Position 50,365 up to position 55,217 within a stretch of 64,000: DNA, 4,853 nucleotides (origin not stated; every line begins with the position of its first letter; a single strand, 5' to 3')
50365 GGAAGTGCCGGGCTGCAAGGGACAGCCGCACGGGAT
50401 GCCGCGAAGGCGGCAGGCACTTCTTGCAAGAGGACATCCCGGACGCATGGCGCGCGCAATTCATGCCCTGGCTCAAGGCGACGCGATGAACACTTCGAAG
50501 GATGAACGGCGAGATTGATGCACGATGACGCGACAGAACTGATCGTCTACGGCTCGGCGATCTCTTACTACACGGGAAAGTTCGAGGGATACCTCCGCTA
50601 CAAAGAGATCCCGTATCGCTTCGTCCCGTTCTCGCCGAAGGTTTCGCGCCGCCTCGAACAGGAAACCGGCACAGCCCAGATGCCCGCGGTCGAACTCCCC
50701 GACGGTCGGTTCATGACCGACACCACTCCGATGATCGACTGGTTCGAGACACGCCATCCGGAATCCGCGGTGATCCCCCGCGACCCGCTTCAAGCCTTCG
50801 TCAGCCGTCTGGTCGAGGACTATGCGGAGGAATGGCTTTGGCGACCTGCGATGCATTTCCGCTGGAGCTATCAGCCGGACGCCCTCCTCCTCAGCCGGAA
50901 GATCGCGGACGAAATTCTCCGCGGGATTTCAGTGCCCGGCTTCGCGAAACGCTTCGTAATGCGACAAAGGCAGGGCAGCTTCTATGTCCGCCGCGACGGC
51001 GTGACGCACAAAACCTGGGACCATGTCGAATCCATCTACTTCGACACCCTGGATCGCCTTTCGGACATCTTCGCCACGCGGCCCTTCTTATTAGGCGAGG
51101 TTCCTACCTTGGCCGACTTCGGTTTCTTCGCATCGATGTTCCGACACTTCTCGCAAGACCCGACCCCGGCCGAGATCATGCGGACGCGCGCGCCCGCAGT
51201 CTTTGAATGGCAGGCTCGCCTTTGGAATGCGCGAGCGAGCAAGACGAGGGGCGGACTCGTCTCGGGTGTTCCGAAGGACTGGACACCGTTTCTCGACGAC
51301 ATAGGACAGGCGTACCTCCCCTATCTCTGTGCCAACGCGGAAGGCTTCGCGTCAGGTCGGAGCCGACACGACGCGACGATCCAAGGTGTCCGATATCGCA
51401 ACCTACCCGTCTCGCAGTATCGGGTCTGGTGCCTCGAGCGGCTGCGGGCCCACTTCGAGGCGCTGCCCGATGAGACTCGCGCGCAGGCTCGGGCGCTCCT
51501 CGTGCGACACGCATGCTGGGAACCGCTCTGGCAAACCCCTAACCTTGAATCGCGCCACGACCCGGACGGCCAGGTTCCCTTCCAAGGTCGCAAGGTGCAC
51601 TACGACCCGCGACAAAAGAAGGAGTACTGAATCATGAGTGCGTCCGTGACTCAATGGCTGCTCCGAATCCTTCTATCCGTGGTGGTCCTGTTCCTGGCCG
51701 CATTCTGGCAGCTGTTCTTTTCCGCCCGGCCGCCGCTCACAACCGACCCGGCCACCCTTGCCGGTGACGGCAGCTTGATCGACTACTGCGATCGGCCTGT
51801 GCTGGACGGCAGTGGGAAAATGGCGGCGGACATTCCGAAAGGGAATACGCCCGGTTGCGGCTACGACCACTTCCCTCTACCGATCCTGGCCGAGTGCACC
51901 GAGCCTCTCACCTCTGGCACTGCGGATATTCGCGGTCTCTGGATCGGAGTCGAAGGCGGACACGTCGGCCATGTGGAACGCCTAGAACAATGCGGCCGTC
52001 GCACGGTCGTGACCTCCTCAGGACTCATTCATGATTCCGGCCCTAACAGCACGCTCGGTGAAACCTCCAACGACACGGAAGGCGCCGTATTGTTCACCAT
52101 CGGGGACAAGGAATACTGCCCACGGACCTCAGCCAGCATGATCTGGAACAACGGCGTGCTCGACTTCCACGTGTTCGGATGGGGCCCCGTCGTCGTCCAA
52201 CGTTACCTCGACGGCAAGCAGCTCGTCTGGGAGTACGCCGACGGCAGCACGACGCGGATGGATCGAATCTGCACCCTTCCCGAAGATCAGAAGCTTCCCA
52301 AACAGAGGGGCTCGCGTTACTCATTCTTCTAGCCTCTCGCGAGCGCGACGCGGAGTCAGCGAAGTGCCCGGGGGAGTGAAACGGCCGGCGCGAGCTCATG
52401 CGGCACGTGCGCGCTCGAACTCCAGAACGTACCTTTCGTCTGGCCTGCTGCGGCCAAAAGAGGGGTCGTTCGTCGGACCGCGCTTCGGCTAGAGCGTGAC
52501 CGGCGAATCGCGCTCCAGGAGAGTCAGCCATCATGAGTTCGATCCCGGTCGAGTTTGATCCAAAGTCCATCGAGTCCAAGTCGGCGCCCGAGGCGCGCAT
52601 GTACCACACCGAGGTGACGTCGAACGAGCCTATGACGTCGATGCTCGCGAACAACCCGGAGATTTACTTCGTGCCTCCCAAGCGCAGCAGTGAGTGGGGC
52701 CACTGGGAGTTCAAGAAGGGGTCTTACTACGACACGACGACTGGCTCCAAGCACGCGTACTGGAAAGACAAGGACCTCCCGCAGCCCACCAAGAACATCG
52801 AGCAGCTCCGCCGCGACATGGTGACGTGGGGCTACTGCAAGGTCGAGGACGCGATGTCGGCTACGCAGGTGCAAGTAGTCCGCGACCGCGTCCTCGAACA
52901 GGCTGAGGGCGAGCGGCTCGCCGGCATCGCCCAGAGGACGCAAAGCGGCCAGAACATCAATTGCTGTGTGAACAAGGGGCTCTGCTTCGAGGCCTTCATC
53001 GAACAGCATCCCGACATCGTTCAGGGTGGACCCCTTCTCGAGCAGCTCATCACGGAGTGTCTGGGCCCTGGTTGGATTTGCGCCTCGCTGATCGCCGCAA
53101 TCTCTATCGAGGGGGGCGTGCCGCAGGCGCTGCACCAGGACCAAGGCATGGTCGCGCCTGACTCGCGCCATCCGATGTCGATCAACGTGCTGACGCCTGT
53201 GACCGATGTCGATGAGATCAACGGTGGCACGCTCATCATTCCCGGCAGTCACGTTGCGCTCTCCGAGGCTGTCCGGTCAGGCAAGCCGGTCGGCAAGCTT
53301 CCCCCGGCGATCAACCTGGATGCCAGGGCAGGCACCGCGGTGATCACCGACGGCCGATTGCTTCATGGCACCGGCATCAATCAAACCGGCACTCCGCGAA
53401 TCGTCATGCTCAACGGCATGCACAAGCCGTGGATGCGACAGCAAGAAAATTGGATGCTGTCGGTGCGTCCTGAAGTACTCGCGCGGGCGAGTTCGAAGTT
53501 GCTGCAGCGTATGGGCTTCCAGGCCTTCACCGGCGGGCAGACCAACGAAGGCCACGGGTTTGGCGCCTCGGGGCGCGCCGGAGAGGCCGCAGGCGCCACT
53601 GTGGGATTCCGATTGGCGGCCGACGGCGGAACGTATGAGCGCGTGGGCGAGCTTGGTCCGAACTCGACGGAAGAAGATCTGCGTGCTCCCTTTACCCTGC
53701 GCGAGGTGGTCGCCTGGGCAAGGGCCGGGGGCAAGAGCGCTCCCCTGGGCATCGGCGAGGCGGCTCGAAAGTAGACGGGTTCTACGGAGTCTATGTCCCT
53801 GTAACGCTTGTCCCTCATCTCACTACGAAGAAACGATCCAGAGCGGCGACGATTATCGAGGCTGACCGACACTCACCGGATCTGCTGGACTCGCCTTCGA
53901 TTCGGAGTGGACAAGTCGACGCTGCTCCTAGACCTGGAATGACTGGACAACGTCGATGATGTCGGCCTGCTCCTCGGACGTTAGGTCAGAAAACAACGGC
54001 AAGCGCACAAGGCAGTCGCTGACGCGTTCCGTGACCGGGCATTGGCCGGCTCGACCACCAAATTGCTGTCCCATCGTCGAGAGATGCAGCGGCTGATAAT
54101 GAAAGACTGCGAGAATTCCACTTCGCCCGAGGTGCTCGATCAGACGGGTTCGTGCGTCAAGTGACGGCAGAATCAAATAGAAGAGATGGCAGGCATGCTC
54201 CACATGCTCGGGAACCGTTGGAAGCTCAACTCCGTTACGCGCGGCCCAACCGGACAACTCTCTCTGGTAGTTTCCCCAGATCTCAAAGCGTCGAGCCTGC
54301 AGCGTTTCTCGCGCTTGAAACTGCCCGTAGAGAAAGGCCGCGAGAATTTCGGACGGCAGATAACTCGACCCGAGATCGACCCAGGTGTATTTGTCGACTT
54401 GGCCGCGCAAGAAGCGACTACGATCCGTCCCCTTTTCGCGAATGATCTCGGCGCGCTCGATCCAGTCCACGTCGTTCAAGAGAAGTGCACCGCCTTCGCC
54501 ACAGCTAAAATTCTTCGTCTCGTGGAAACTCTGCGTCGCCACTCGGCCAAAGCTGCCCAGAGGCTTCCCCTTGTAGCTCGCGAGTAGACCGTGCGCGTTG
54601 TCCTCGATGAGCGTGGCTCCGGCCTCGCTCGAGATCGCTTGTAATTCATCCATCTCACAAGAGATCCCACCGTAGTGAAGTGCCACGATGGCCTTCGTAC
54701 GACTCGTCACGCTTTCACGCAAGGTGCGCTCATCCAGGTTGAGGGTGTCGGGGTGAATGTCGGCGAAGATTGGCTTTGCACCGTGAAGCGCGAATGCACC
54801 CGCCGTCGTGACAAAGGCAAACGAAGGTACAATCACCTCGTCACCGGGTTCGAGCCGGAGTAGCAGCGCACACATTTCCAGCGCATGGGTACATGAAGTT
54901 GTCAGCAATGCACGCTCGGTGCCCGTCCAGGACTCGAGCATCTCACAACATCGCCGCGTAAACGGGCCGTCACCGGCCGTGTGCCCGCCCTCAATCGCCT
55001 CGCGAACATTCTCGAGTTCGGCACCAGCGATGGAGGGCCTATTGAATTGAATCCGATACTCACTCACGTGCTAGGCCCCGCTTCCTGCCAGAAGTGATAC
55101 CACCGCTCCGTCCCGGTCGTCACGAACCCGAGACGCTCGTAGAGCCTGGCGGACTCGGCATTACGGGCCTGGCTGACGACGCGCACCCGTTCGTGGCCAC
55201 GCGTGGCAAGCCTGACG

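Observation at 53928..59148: Arn-like lipid-linked glycosylation operon built around a 4-acetamido-4,6-dideoxyhexose (wecE-wecD) rather than aminoarabinose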

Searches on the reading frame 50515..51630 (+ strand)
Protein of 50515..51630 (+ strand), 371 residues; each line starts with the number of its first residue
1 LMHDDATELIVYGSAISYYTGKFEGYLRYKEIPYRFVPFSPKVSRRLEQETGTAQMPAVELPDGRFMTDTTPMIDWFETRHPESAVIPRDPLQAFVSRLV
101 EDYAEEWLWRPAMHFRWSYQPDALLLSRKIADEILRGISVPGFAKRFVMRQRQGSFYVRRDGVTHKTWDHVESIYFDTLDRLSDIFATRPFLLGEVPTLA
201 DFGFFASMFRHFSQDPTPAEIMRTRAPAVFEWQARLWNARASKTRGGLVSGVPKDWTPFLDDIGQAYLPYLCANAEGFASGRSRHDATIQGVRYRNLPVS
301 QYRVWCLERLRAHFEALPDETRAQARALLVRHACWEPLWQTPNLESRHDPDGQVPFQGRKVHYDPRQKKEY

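Call 3: search_protein_families(library=pfam, proteins=[window:50515-51630:+], max_evalue=0.01)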
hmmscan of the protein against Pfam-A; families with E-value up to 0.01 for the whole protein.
window:50515-51630:+ (371 aa): 5 families
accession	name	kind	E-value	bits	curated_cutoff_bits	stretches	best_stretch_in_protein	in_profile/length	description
PF13417.12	GST_N_3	-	8.6e-11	42.5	22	1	12-84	2-74/75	Glutathione S-transferase, N-terminal domain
PF13409.12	GST_N_2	-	4.7e-06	27.5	25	1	19-79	4-69/70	Glutathione S-transferase, N-terminal domain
PF13410.11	GST_C_2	-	1.9e-05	25.1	24.9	1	170-232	6-66/69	Glutathione S-transferase, C-terminal domain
PF17172.10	GST_N_4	-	0.00033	21.7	30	1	22-119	5-96/99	Glutathione S-transferase N-terminal domain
PF00043.30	GST_C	-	0.0089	16.7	20.7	0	179-236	35-89/93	Glutathione S-transferase, C-terminal domain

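Call 4: search_protein_families(library=ncbifam, proteins=[window:50515-51630:+], max_evalue=0.01)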
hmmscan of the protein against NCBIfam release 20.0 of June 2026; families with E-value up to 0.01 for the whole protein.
window:50515-51630:+ (371 aa): 3 families
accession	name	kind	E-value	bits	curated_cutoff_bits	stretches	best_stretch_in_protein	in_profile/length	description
NF049950.1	IsopEpoxGlthnTfaseIsoI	equivalog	1e-10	41.6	300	1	15-217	15-211/238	iIsoprene-epoxide--glutathione S-transferase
NF007682.0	PRK10357.1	equivalog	0.0025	17.4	181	1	13-105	5-98/202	glutathione S-transferase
NF042997.1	bet_ethrase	equivalog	0.0056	15.8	440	0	53-211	56-196/273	beta-etherase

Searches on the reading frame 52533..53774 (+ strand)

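Call 3: search_protein_families(library=pfam, proteins=[window:52533-53774:+], max_evalue=0.01)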
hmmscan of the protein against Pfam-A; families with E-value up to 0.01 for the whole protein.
window:52533-53774:+ (413 aa): 1 family
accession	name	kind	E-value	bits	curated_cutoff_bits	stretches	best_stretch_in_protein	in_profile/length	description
PF05721.19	PhyH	-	5.1e-16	60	22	1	100-290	5-212/213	Phytanoyl-CoA dioxygenase (PhyH)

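Call 4: search_protein_families(library=ncbifam, proteins=[window:52533-53774:+], max_evalue=0.01)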
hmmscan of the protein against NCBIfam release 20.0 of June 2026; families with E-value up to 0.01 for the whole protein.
window:52533-53774:+ (413 aa): 1 family
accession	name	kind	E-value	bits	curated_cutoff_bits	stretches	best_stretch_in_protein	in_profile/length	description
TIGR02408.1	ectoine_ThpD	equivalog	0.0005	19.5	336.5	0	215-243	146-172/277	ectoine hydroxylase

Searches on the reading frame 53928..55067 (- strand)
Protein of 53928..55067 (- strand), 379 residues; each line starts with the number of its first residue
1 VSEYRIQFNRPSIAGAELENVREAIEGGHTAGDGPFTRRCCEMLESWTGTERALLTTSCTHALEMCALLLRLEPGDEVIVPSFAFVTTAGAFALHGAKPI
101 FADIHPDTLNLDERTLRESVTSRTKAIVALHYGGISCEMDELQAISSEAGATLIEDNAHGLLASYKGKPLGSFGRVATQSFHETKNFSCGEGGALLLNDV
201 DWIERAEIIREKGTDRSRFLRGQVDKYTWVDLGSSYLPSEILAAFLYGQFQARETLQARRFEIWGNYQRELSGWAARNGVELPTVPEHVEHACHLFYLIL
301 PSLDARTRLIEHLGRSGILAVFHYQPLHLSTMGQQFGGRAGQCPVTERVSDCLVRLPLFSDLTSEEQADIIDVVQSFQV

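Call 3: search_protein_families(library=pfam, proteins=[window:53928-55067:-], max_evalue=0.01)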
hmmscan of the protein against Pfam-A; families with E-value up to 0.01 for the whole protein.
window:53928-55067:- (379 aa): 3 families
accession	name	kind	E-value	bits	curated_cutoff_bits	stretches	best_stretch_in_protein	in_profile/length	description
PF01041.23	DegT_DnrJ_EryC1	-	1.9e-83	281.1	19.8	1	13-374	3-359/360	DegT/DnrJ/EryC1/StrS aminotransferase family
PF00155.27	Aminotran_1_2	-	4.6e-05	23.2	19.7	1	49-162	56-191/361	Aminotransferase class I and II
PF01212.27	Beta_elim_lyase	-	0.00056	19.7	27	1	23-147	20-156/288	Beta-eliminating lyase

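Call 4: search_protein_families(library=ncbifam, proteins=[window:53928-55067:-], max_evalue=0.01)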
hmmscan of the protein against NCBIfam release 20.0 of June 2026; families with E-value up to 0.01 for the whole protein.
window:53928-55067:- (379 aa): 24 families
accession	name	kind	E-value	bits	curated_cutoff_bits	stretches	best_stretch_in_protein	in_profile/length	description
NF008687.0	PRK11706.1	equivalog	1.8e-156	520.6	375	1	5-377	1-373/375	dTDP-4-amino-4,6-dideoxygalactose transaminase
TIGR02379.1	ECA_wecE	subfamily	1.8e-143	477.9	434.85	1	6-376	2-373/376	dTDP-4-amino-4,6-dideoxy-D-glucose transaminase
TIGR03588.1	PseC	equivalog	2e-60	204.7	423.5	1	6-376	2-378/380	UDP-4-amino-4,6-dideoxy-N-acetyl-beta-L-altrosamine transaminase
NF008658.2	PRK11658.1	equivalog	3.2e-54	184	631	1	6-375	5-374/379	UDP-4-amino-4-deoxy-L-arabinose aminotransferase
TIGR04181.1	NHT_00031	hypoth_equivalog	2.5e-44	151.6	420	1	6-357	1-357/359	LegC family aminotransferase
TIGR04427.1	PLP_DesI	equivalog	7e-37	127.5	650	1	22-374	39-379/390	dTDP-4-dehydro-6-deoxyglucose aminotransferase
NF011936.0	PRK15407.1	equivalog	3e-28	98.7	423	1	70-215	108-253/440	lipopolysaccharide biosynthesis protein RfbH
NF005817.0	PRK07683.1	equivalog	3.8e-08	32.4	575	1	52-145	91-186/387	aminotransferase A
NF041364.1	GntC_guanitoxin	equivalog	4.8e-08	32.3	415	1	51-131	61-142/356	guanitoxin biosynthesis PLP-dependent (S)-gamma-hydroxy-L-arginine cyclodehydratase GntC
NF006488.0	PRK08912.1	equivalog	3.8e-06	26.1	498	1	53-128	90-164/387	aminotransferase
TIGR03947.1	viomycin_VioD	equivalog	5.4e-06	25.5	390.9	1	49-171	67-195/359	capreomycidine synthase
NF005816.0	PRK07682.1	equivalog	2.4e-05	23.1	620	1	51-129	91-169/390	aminotransferase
NF004770.0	PRK06108.1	subfamily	2.8e-05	23.1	422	1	48-128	94-175/396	pyridoxal phosphate-dependent aminotransferase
NF006230.0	PRK08363.1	equivalog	6.8e-05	21.8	534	1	53-129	96-172/398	alanine aminotransferase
NF004975.0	PRK06348.1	equivalog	7.7e-05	21.8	549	1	55-128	94-167/384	pyridoxal phosphate-dependent aminotransferase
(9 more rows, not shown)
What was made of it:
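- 53928..55067 (-): WecE-family dTDP-4-keto-6-deoxyhexose 4-aminotransferase (379 aa). NF008687 520.6 bits (cut-off 375) and TIGR02379 477.9 bits (cut-off 434.85) (call 4).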

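Call 39: search_solved_structures(query=window:53928-55067:-, max_evalue=1e-20, show_alignments=1)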
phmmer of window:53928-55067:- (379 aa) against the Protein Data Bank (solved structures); distinct sequences matched with E-value up to 1e-20: 46.
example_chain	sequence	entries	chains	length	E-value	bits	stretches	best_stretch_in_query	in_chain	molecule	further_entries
6blg_A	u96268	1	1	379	5.8e-117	394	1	5-376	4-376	dTDP-4-amino-4,6-dideoxygalactose transaminase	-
4piw_A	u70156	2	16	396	3.9e-115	388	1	4-373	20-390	TDP-4-keto-6-deoxy-D-glucose transaminase family protein | dTDP-4-amino-4,6-dideoxygalactose transaminase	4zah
8sng_A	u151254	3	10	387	1.6e-44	155.6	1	6-373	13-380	UDP-4-amino-4-deoxy-L-arabinose--oxoglutarate aminotransferase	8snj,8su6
4lc3_A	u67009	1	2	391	9.3e-44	153.1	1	6-375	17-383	Putative UDP-4-amino-4-deoxy-l-arabinose--oxoglutarate aminotransferase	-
5uid_A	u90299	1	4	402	2.6e-41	145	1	8-372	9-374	Aminotransferase TlmJ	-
1mdo_A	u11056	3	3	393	3.7e-41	144.5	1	6-370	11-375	ArnB aminotransferase | UDP-4-amino-4-deoxy-L-arabinose--oxoglutarate aminotransferase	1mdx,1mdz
4oca_A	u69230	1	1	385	2.4e-40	141.9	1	6-370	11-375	UDP-4-amino-4-deoxy-L-arabinose--oxoglutarate aminotransferase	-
6ewj_A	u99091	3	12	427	6.7e-40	140.4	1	1-373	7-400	Putative capsular polysaccharide biosynthesis protein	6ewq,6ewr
3frk_A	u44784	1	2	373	7.5e-39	136.9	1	59-377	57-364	QdtB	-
3bn1_A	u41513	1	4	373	2.8e-35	125.2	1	5-330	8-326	Perosamine synthetase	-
3dr7_A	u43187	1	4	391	2.9e-35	125.1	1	5-330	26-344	Putative perosamine synthetase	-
3dr4_A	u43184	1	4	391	2e-34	122.4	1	5-330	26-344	Putative perosamine synthetase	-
7b0d_A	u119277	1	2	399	1.3e-32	116.4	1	45-372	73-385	Glutamine--scyllo-inositol transaminase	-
7b0m_AAA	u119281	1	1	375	1.3e-32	116.4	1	8-218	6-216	Sugar aminotransferase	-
3nu7_A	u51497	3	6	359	2.4e-32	115.5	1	34-357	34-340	Aminotransferase WbpE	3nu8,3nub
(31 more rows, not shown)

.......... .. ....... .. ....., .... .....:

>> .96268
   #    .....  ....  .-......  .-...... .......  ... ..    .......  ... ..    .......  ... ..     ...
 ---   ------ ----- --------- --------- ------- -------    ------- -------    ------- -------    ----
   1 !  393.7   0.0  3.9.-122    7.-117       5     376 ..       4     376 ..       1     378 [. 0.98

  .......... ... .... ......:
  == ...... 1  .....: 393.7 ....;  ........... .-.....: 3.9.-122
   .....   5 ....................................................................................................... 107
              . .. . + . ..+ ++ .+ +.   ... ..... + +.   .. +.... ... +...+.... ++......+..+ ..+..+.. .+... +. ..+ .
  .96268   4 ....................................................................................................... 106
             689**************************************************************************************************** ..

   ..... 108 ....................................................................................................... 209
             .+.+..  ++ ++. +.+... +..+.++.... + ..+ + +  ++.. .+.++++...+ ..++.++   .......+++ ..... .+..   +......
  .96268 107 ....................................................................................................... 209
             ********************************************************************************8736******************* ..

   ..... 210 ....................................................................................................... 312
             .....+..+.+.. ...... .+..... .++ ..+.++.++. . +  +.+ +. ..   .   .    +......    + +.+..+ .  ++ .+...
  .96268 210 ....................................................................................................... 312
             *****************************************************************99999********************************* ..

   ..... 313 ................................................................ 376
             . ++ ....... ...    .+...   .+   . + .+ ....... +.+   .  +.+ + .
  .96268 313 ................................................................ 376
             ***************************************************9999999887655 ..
